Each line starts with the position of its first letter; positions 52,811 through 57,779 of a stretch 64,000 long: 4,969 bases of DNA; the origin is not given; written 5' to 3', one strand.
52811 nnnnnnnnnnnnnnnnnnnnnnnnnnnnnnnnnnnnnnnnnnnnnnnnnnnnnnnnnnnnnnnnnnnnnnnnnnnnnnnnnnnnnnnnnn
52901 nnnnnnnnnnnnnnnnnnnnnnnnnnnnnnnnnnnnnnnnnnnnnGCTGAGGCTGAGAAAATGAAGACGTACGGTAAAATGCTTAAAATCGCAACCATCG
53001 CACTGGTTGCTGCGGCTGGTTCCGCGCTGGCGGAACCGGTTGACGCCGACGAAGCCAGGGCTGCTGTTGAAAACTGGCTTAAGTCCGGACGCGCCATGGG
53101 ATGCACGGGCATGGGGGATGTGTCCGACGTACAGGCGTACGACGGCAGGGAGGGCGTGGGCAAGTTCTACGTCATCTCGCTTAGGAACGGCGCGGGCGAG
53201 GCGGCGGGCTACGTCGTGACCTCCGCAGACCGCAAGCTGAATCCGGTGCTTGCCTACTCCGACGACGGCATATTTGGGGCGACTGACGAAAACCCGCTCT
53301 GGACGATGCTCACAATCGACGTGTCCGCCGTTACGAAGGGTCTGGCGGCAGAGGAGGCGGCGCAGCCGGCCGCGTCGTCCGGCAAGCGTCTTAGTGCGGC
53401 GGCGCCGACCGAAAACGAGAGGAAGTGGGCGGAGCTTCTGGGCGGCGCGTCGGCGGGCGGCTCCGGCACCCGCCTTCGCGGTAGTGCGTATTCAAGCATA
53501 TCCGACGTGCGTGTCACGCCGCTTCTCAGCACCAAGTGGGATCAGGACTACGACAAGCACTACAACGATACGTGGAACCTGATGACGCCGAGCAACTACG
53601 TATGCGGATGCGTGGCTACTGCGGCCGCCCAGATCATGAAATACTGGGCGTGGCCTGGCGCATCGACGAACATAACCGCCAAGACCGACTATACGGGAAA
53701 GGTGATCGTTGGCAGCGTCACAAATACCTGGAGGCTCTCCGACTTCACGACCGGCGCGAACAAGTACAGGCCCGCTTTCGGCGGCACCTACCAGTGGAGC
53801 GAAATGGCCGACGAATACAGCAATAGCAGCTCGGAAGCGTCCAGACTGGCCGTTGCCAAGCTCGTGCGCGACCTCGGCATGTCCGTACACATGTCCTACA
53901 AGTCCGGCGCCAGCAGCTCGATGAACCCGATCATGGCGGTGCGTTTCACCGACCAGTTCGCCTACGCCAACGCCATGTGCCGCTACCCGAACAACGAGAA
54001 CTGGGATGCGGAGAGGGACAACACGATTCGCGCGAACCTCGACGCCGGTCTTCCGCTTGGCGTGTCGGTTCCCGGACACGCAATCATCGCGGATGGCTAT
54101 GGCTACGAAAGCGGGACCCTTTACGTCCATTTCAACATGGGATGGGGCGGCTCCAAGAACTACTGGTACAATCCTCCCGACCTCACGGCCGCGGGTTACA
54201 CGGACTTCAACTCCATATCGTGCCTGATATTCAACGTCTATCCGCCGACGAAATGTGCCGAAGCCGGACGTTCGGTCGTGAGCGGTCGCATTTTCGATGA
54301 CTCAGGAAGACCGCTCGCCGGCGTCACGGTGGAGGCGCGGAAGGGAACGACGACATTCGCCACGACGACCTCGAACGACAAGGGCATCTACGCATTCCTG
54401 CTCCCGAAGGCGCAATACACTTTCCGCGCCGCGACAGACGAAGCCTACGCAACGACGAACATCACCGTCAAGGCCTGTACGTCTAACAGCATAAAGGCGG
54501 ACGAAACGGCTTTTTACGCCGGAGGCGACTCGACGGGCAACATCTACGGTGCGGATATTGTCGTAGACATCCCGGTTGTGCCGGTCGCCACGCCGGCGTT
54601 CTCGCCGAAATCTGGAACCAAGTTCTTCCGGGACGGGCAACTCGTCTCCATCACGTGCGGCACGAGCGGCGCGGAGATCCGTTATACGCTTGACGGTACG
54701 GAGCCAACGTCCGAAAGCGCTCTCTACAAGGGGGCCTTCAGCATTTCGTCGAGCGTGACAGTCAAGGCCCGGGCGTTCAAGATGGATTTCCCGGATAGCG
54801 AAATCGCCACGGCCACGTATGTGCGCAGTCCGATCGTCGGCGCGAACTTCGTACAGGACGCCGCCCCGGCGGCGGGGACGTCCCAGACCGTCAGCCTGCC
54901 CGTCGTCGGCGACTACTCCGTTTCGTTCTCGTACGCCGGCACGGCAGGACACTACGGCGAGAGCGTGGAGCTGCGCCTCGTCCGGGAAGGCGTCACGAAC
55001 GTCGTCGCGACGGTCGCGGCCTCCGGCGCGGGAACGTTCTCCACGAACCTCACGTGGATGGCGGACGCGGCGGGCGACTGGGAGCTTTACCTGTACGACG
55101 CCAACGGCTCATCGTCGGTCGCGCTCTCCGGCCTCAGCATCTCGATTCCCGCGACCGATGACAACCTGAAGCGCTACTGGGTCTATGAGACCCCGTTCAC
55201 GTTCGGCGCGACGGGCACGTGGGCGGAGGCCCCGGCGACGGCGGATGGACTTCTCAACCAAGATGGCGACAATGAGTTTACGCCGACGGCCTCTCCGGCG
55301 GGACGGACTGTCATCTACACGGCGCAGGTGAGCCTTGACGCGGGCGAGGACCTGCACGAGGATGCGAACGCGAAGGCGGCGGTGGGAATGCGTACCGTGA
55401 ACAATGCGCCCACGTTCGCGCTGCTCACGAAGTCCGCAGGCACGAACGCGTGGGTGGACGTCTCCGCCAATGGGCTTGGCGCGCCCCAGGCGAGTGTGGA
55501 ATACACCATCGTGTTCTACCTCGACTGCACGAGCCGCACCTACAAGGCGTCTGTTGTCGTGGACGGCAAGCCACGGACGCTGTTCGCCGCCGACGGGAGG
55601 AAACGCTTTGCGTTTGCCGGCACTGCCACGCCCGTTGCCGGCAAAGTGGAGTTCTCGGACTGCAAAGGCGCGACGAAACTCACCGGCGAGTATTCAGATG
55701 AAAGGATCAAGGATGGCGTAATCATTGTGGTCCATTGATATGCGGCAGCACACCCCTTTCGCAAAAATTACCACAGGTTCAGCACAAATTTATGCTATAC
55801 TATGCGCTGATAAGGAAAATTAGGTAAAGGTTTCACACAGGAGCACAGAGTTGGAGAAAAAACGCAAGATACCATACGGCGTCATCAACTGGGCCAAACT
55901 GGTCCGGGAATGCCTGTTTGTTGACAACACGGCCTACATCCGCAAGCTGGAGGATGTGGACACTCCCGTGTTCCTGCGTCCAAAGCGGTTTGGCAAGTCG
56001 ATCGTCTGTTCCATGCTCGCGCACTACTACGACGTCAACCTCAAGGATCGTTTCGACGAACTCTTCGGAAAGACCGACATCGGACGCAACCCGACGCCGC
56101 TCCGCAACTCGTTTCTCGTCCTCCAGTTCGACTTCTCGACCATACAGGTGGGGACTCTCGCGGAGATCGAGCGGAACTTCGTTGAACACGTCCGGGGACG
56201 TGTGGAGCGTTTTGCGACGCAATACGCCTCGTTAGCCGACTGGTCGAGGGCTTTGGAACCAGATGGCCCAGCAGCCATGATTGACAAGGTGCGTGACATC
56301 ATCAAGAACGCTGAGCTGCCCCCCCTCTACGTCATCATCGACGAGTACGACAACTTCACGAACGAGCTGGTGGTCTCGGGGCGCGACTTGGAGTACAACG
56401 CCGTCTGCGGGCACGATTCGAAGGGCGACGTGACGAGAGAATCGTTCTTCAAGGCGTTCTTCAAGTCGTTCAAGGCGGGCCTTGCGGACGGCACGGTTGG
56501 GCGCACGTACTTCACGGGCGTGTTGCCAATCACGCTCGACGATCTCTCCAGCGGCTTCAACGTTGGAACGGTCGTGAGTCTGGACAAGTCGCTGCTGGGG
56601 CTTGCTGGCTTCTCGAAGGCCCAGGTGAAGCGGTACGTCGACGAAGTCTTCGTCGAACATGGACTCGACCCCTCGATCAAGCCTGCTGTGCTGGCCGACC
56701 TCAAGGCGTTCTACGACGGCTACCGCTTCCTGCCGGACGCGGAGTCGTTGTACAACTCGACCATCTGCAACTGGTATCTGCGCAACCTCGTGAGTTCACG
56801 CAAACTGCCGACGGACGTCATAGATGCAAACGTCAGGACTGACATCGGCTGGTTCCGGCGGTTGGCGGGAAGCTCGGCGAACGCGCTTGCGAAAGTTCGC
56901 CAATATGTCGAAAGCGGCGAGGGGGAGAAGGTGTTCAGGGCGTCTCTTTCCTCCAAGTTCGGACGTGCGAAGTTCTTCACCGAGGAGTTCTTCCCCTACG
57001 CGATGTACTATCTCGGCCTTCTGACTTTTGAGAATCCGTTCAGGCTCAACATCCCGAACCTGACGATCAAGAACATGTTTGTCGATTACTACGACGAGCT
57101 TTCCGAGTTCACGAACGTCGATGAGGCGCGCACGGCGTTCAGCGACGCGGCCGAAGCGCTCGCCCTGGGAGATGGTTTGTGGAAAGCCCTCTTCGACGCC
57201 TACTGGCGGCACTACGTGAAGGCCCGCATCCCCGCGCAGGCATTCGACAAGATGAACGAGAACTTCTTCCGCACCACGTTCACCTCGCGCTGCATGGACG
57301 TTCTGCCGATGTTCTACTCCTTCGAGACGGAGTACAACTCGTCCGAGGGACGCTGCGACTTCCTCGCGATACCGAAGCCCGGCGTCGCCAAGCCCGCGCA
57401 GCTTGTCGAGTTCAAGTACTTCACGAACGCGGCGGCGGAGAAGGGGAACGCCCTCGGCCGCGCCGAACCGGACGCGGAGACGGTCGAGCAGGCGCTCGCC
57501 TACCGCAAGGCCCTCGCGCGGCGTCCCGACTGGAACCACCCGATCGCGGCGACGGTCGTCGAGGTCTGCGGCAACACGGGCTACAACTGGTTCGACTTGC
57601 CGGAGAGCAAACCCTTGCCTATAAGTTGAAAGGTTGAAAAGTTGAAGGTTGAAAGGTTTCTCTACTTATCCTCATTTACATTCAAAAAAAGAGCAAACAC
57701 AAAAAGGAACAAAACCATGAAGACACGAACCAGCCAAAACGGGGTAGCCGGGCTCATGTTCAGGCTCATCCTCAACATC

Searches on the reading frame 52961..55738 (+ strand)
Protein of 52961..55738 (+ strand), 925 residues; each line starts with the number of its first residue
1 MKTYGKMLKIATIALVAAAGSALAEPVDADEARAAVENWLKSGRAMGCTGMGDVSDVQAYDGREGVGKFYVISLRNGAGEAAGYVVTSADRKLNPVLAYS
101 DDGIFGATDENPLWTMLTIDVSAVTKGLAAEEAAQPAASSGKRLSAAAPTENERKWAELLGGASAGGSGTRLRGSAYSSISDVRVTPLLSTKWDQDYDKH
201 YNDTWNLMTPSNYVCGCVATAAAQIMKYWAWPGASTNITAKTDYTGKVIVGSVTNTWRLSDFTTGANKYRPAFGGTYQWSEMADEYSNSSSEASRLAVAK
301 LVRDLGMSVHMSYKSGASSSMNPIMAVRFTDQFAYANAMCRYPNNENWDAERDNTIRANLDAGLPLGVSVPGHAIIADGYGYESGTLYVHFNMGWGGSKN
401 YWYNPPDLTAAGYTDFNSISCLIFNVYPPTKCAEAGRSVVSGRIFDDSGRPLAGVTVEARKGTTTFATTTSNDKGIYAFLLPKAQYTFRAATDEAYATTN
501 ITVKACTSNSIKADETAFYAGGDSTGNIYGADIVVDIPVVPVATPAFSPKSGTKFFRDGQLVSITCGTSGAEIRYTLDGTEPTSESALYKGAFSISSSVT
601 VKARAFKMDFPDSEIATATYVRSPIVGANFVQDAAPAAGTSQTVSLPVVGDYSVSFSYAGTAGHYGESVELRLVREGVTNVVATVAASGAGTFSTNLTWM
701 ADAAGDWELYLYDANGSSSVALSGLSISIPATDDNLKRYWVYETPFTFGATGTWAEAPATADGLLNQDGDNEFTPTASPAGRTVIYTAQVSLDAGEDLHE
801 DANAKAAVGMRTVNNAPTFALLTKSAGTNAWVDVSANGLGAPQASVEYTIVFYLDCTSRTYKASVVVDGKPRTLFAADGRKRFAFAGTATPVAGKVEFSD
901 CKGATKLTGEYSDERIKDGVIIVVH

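Call 9: search_protein_families(library=pfam, proteins=[window:52961-55738:+], max_evalue=0.001)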
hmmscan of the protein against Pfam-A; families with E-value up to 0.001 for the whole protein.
window:52961-55738:+ (925 aa): 6 families
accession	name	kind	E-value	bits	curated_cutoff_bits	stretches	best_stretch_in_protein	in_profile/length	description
PF01640.23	Peptidase_C10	-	9e-37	127.6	26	1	193-403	1-194/194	Peptidase C10 family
PF13290.12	CHB_HEX_C_1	-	2.5e-17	63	22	1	556-617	6-67/67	Chitobiase/beta-hexosaminidase C-terminal domain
PF13287.12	Fn3_assoc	-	4.1e-16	59.3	23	1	562-620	1-59/59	Fn3 associated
PF13620.12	CarboxypepD_reg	-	5.5e-11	43.1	32.3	1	440-505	2-71/82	Carboxypeptidase regulatory-like domain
PF13734.11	Inhibitor_I69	-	2.4e-09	38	25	1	24-107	1-80/98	Spi protease inhibitor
PF25020.1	TTR_TEN1-4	-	0.00059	20.2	27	0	437-480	6-48/86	Teneurin TTR-like domain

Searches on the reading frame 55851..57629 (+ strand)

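Call 9: search_protein_families(library=pfam, proteins=[window:55851-57629:+], max_evalue=0.001)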
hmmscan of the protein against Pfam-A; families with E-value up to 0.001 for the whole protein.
window:55851-57629:+ (592 aa): 2 families
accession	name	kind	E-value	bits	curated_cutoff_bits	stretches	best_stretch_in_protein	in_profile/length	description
PF09820.16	AAA-ATPase_like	-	1.1e-38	133.5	26.1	1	8-232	1-200/201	Predicted AAA-ATPase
PF08011.17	PDDEXK_9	-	2.7e-10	40.6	25.5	1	469-576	2-99/105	PD-(D/E)XK nuclease superfamily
